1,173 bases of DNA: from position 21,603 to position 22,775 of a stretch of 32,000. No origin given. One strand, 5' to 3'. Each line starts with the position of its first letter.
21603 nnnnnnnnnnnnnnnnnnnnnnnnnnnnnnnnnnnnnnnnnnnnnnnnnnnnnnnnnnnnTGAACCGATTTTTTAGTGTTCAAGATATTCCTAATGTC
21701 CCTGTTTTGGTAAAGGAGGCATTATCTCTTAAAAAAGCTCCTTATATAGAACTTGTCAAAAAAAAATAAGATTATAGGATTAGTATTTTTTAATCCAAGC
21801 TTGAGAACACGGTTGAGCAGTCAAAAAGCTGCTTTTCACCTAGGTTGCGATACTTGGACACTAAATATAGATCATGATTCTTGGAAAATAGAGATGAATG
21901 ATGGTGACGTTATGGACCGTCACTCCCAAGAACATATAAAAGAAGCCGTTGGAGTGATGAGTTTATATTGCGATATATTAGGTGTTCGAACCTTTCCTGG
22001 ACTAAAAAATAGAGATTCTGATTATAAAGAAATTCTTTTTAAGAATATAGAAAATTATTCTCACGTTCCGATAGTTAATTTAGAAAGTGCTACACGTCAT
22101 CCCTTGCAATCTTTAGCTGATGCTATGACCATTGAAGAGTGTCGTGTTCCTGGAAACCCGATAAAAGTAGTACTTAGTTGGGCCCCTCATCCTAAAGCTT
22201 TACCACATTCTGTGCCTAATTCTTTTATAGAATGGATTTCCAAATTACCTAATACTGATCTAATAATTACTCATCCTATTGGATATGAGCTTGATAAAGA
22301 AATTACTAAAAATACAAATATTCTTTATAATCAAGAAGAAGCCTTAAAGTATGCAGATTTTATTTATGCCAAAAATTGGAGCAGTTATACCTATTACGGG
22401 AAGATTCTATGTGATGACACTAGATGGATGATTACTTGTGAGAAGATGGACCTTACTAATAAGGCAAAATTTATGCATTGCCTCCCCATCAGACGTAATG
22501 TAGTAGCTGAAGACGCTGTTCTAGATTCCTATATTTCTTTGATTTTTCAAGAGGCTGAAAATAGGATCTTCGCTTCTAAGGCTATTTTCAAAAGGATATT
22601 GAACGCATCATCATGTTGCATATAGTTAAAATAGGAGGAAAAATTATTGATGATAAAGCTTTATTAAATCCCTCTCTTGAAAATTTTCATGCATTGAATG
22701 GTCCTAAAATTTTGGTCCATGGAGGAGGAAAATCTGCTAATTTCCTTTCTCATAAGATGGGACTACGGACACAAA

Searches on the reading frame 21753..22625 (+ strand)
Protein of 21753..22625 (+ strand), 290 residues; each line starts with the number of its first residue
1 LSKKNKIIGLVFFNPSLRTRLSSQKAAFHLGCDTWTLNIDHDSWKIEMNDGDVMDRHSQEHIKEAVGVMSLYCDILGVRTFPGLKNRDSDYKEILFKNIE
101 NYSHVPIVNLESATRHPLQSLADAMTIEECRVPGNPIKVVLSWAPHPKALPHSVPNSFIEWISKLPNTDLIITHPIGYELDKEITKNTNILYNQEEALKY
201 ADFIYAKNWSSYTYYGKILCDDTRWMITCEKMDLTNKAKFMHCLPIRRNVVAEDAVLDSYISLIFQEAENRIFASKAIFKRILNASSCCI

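Call 48: search_protein_families(library=pfam, proteins=[window:21753-22625:+], max_evalue=0.00001)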
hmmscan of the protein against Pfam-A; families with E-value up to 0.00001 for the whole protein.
window:21753-22625:+ (290 aa): 2 families
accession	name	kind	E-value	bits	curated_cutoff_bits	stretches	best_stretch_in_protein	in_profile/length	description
PF02729.26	OTCace_N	-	2e-23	83.6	29.9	1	4-129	38-148/148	Aspartate/ornithine carbamoyltransferase, carbamoyl-P binding domain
PF00185.30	OTCace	-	7.3e-18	65.5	29.4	1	154-280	15-155/157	Aspartate/ornithine carbamoyltransferase, Asp/Orn binding domain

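Call 64: search_protein_families(library=ncbifam, proteins=[window:21753-22625:+], max_evalue=0.00001)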
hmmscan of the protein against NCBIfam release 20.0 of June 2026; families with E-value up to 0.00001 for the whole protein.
window:21753-22625:+ (290 aa): 13 families
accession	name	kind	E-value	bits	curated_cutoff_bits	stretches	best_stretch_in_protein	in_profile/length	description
NF003384.0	PRK04523.1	equivalog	1.3e-82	277.5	288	1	4-284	37-334/336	N-acetylornithine carbamoyltransferase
NF001986.0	PRK00779.1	subfamily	7.5e-36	123.8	306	1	3-284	42-305/307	ornithine carbamoyltransferase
TIGR00658.1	orni_carb_tr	equivalog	4.7e-29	101.5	280.85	1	4-283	38-303/304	ornithine carbamoyltransferase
TIGR04384.1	putr_carbamoyl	exception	4.6e-25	88.4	500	2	188-281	206-305/330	putrescine carbamoyltransferase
NF011380.0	PRK14805.1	equivalog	2.4e-20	72.8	421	1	6-284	39-301/302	ornithine carbamoyltransferase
NF002032.1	PRK00856.1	equivalog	8.4e-15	54.7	263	1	4-282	38-296/297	aspartate carbamoyltransferase catalytic subunit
TIGR03316.1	ygeW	equivalog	8.9e-14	51.2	500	1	11-214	63-274/391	knotted carbamoyltransferase YgeW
TIGR00670.1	asp_carb_tr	equivalog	2.4e-13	49.9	236.95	1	4-283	38-303/304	aspartate carbamoyltransferase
NF005538.0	PRK07200.1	equivalog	2.7e-13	49.7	453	1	11-214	66-277/396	knotted carbamoyltransferase YgeW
NF003286.0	PRK04284.1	subfamily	8.8e-13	48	515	1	94-247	112-277/332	ornithine carbamoyltransferase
NF011379.0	PRK14804.1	equivalog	3.1e-12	46.2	373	1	99-284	114-310/311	ornithine carbamoyltransferase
NF002470.0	PRK01713.1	equivalog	2.3e-10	40.4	545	0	4-140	45-160/334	ornithine carbamoyltransferase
NF009213.0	PRK12562.1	subfamily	9.1e-09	35.1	559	0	6-246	46-277/334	ornithine carbamoyltransferase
